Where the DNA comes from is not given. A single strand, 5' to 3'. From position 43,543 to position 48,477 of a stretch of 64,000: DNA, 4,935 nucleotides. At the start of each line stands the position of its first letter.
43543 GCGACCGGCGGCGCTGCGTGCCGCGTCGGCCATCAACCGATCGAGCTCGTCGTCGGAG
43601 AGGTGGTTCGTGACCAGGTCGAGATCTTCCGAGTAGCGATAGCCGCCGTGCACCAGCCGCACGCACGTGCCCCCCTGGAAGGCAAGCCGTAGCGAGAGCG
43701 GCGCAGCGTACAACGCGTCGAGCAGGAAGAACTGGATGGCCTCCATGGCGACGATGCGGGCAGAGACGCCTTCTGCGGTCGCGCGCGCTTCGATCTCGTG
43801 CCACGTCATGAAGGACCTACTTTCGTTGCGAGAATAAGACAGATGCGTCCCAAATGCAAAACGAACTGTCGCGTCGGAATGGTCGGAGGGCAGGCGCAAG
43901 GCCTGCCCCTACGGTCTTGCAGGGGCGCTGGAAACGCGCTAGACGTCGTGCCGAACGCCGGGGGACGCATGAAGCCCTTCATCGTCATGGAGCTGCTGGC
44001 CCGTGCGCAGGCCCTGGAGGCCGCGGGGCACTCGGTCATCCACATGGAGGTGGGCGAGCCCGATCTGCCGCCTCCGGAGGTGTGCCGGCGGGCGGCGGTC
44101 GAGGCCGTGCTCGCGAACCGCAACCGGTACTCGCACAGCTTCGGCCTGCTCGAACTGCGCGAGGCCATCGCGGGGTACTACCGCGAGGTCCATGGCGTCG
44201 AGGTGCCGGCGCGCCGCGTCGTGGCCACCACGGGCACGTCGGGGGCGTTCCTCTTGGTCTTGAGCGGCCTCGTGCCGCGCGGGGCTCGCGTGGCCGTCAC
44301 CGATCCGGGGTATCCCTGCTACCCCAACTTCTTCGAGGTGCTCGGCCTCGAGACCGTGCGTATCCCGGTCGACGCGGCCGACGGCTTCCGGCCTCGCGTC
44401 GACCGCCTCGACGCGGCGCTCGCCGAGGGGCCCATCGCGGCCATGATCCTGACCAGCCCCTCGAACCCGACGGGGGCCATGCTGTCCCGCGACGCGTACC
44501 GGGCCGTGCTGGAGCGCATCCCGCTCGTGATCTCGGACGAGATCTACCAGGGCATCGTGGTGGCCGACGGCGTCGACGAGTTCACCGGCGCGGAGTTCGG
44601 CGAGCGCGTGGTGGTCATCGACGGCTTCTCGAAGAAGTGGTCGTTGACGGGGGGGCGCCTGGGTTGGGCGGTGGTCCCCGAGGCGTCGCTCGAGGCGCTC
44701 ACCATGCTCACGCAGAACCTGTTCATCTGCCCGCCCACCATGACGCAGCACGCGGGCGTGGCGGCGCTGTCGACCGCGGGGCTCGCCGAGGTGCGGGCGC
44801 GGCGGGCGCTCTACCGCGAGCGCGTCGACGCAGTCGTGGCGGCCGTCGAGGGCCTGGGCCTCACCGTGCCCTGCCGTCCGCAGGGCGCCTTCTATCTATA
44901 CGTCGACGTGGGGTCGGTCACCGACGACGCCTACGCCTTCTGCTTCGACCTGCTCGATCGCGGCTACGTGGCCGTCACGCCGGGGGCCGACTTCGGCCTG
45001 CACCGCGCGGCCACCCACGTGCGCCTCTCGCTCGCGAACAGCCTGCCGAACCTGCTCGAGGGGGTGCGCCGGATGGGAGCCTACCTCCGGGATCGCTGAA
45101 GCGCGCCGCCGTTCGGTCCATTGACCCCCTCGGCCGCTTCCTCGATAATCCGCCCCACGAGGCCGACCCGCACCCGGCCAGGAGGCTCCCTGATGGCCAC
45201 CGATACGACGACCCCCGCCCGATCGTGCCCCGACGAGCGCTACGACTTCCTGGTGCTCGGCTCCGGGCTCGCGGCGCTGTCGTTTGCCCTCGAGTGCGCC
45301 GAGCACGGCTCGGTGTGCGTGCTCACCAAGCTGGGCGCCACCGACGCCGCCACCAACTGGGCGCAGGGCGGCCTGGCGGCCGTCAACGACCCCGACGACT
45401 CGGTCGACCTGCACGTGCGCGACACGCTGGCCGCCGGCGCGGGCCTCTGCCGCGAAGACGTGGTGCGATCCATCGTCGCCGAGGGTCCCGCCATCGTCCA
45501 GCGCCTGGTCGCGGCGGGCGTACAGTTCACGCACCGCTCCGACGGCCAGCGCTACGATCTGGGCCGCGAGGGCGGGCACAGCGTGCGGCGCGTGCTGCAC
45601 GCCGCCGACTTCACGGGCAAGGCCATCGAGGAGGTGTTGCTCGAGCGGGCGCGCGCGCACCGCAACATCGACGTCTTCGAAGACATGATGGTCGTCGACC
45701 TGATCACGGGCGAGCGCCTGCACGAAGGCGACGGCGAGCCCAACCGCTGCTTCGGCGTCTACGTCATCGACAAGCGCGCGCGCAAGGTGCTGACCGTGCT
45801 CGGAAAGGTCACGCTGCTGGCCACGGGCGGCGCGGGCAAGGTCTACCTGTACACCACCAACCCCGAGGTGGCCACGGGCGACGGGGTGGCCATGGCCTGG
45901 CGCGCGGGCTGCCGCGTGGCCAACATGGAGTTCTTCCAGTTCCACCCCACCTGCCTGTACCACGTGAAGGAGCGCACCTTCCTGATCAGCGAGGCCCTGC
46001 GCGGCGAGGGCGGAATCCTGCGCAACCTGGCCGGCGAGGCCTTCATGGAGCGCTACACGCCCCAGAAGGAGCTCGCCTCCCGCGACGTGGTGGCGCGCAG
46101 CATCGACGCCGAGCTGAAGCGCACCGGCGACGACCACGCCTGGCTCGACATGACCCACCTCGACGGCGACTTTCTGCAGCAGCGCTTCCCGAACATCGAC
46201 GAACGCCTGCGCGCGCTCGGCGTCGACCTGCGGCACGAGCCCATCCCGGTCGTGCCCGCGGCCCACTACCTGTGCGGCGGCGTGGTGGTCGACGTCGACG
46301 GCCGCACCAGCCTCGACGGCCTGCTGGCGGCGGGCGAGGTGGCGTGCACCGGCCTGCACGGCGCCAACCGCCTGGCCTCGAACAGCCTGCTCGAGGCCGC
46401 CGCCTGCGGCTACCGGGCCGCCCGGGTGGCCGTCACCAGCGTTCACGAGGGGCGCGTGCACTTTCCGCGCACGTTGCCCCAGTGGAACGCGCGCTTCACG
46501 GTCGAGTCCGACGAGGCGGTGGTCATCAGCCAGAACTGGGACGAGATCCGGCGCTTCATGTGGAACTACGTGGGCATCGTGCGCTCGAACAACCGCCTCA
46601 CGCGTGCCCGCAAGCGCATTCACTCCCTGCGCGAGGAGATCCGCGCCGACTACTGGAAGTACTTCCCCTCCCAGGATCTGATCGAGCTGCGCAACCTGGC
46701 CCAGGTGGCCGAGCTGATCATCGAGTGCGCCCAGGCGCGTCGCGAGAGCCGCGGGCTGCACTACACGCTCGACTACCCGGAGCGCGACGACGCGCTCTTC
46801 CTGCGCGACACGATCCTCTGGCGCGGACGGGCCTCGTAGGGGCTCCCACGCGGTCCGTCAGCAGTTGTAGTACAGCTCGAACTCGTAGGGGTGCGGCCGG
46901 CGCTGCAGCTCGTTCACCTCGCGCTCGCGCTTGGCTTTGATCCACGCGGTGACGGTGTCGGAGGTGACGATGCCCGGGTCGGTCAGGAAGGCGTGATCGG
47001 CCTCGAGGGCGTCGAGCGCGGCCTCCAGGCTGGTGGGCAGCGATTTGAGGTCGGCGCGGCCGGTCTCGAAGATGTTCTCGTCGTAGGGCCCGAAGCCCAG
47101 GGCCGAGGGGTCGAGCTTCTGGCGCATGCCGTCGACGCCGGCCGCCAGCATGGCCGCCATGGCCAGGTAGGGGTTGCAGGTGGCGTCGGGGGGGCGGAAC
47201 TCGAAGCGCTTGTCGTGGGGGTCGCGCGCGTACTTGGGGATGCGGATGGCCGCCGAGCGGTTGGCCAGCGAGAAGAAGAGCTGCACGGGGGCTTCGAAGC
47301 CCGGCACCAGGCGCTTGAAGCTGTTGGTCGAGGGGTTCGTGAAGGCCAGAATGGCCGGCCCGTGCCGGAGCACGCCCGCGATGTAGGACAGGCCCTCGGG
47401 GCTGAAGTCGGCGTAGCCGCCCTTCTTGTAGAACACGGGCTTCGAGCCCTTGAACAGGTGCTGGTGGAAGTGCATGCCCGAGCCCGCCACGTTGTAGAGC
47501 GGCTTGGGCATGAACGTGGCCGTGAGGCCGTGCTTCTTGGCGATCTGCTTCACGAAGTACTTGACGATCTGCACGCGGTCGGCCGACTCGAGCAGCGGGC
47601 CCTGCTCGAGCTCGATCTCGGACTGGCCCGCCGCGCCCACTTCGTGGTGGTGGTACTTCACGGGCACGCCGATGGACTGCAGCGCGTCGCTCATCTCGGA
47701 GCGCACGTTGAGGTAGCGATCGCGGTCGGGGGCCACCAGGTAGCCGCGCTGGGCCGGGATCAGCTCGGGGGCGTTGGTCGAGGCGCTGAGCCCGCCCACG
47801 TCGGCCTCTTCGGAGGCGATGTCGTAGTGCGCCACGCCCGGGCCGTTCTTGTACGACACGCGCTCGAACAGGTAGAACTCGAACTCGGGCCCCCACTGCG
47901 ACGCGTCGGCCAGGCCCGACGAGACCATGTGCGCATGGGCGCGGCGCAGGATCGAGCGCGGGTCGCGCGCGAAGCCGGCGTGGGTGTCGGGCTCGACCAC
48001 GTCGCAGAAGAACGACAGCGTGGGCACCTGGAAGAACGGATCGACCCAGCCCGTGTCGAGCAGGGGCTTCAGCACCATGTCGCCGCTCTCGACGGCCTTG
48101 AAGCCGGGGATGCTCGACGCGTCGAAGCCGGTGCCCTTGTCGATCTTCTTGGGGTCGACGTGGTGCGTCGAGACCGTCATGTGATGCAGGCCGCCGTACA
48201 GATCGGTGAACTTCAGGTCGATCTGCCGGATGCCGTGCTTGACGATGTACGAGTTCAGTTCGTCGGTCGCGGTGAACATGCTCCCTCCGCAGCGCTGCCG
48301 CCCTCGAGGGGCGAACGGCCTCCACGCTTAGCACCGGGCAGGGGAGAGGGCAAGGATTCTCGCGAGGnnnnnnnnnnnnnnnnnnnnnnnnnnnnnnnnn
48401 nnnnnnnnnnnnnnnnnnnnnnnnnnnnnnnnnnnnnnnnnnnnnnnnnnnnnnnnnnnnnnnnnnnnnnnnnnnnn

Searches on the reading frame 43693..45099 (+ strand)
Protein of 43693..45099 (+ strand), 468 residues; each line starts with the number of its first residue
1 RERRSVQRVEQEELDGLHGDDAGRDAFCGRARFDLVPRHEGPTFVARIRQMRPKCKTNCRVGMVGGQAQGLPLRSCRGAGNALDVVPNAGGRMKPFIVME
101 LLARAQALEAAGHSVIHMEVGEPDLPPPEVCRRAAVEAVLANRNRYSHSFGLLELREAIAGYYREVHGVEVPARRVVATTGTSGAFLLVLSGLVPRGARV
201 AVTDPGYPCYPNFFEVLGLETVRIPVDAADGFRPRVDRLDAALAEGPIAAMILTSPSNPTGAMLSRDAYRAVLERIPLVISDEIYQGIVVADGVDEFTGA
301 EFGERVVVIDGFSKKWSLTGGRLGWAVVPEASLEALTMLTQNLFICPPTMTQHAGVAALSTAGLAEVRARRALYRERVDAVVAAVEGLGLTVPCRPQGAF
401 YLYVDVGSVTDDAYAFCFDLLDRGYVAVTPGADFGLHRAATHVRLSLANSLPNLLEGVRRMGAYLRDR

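Call 103: search_protein_families(library=pfam, proteins=[window:43693-45099:+], max_evalue=0.0001)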
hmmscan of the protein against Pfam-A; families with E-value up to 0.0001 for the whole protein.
window:43693-45099:+ (468 aa): 1 family
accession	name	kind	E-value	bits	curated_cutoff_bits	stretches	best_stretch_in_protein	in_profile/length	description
PF00155.27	Aminotran_1_2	-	1.1e-50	173.3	19.7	1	115-450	3-349/361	Aminotransferase class I and II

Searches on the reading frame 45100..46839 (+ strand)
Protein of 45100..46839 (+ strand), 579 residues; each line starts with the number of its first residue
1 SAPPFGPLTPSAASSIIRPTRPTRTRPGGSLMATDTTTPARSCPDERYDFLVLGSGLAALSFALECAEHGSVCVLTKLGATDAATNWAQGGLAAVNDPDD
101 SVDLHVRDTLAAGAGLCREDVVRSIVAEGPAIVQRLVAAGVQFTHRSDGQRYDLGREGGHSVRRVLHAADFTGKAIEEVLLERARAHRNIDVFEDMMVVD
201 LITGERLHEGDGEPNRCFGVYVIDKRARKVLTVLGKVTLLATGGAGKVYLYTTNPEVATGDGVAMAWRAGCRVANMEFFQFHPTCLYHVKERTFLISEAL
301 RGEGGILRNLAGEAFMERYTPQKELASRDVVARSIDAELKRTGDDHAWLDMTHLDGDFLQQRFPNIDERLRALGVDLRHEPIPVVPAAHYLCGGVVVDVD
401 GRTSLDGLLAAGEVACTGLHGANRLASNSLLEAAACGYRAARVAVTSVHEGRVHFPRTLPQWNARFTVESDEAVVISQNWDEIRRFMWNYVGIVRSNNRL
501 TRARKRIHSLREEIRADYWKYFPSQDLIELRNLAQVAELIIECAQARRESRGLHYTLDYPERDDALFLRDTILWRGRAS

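Call 103: search_protein_families(library=pfam, proteins=[window:45100-46839:+], max_evalue=0.0001)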
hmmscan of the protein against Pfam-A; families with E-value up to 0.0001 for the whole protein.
window:45100-46839:+ (579 aa): 2 families
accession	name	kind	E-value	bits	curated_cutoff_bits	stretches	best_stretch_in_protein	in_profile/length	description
PF00890.30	FAD_binding_2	-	2.7e-97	327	20.4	1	49-430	1-414/414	FAD binding domain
PF02910.25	Succ_DH_flav_C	-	2.1e-19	70.2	20.8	1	481-575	2-102/130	Fumarate reductase flavoprotein C-term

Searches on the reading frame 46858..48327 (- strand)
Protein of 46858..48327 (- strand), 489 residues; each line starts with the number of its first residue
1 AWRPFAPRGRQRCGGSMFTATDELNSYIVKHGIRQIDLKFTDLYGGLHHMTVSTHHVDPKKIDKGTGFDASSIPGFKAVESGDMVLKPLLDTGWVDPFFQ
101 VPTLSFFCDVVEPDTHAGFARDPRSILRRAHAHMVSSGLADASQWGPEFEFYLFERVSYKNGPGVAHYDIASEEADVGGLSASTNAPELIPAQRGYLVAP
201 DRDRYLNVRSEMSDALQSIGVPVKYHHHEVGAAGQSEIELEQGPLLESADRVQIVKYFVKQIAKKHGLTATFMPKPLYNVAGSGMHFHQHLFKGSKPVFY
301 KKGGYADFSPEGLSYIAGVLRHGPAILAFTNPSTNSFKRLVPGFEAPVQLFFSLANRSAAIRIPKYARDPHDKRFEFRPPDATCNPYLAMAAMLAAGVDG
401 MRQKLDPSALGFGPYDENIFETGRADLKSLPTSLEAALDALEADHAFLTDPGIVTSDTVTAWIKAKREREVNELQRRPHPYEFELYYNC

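Call 103: search_protein_families(library=pfam, proteins=[window:46858-48327:-], max_evalue=0.0001)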
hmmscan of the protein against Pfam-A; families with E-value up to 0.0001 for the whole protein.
window:46858-48327:- (489 aa): 2 families
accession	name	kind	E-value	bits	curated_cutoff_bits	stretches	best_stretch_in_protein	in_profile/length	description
PF00120.29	Gln-synt_C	-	2.4e-109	366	24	1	121-486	2-344/344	Glutamine synthetase, catalytic domain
PF03951.24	Gln-synt_N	-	5.7e-24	84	33.4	1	33-113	2-82/82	Glutamine synthetase, beta-Grasp domain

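Call 104: find_related_loci(query=window:46858-48327:-, collection=genome_contigs, flank=200)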
Query window:46858-48327:- (489 aa) in genome_contigs; peptide patterns used: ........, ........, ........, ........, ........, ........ (x = any residue, [..] = any of these).
599 stretches matched a pattern (row limit reached: there are more); 574 encode a relative of the query (tblastn E <= 1e-3); the best 80 are kept; 80 distinct loci.
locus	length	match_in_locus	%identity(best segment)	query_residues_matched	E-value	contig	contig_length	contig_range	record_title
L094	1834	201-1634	56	14-489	0e+0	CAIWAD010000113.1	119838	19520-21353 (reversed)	uncultured bacterium isolate LaPlata_bin-1558 genome assembly, contig: bin-1558:113/296, whole genome shotgun sequence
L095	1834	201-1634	56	14-489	0e+0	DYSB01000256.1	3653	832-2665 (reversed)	MAG TPA_asm: Acetofilamentum sp. isolate SulCav_PC08_3_68_11 SulCav_PC08-3_23240_length_3653_cov_4.158143, whole genome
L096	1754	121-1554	55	14-489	0e+0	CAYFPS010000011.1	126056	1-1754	MAG TPA_asm: uncultured Bacteroidaceae bacterium isolate ERP019367_co1_104 genome assembly, contig: NODE_201_length_1260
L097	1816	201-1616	54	17-489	1e-175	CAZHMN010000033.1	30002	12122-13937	MAG TPA_asm: uncultured bacterium isolate binchicken_co19_508 genome assembly, contig: NODE_2154_length_30002_cov_8.3640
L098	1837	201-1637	53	16-489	1e-175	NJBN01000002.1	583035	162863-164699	MAG: candidate division LCP-89 bacterium B3_LCP 5, whole genome shotgun sequence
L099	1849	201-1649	52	1-489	6e-177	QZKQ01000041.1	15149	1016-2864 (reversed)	MAG: Candidatus Zixiibacteriota bacterium isolate SURF_9 Ga0104751_1005669, whole genome shotgun sequence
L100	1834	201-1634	54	14-488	2e-174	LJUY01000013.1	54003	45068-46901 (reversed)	MAG: candidate division Zixibacteria bacterium SM23_81 WORSMTZ_486, whole genome shotgun sequence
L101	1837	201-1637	54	11-489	3e-174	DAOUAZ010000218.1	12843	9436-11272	MAG TPA_asm: Anaerolineales bacterium isolate H67_698 k125_47310, whole genome shotgun sequence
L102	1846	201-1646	54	8-489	1e-177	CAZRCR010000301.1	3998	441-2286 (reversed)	MAG TPA_asm: uncultured Anaerolinea sp. isolate binchicken_co20_368 genome assembly, contig: NODE_40221_length_3998_cov_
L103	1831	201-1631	53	17-489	1e-172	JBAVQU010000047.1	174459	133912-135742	MAG: Candidatus Zixiibacteriota bacterium isolate MFD02350_ilm_asm_bin5 k127_85739, whole genome shotgun sequence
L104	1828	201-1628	54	14-489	2e-172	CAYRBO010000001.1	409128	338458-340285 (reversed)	MAG TPA_asm: uncultured Anaerolinea sp. isolate binchicken_co135_89 genome assembly, contig: NODE_25_length_409128_cov_8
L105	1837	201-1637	54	14-489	3e-176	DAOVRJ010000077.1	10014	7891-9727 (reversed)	MAG TPA_asm: Candidatus Zixiibacteriota bacterium isolate CSMAG_1598 CSMAG_1598_k141_642742_length_10014_cov_21.0000, wh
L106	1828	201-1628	54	14-489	9e-172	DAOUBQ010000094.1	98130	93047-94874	MAG TPA_asm: Anaerolineales bacterium isolate H71_739 k91_1884490, whole genome shotgun sequence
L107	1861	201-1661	53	5-489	9e-172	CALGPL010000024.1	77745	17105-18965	MAG: uncultured Anaerolineales bacterium isolate N1_Bin_METABAT__170_1 genome assembly, contig: c_000000065831, whole ge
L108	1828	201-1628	54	14-489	1e-171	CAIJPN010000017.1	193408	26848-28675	MAG: uncultured Anaerolineae bacterium isolate LaPlata-7m-b_bin-480 genome assembly, contig: bin-480:017/237, whole geno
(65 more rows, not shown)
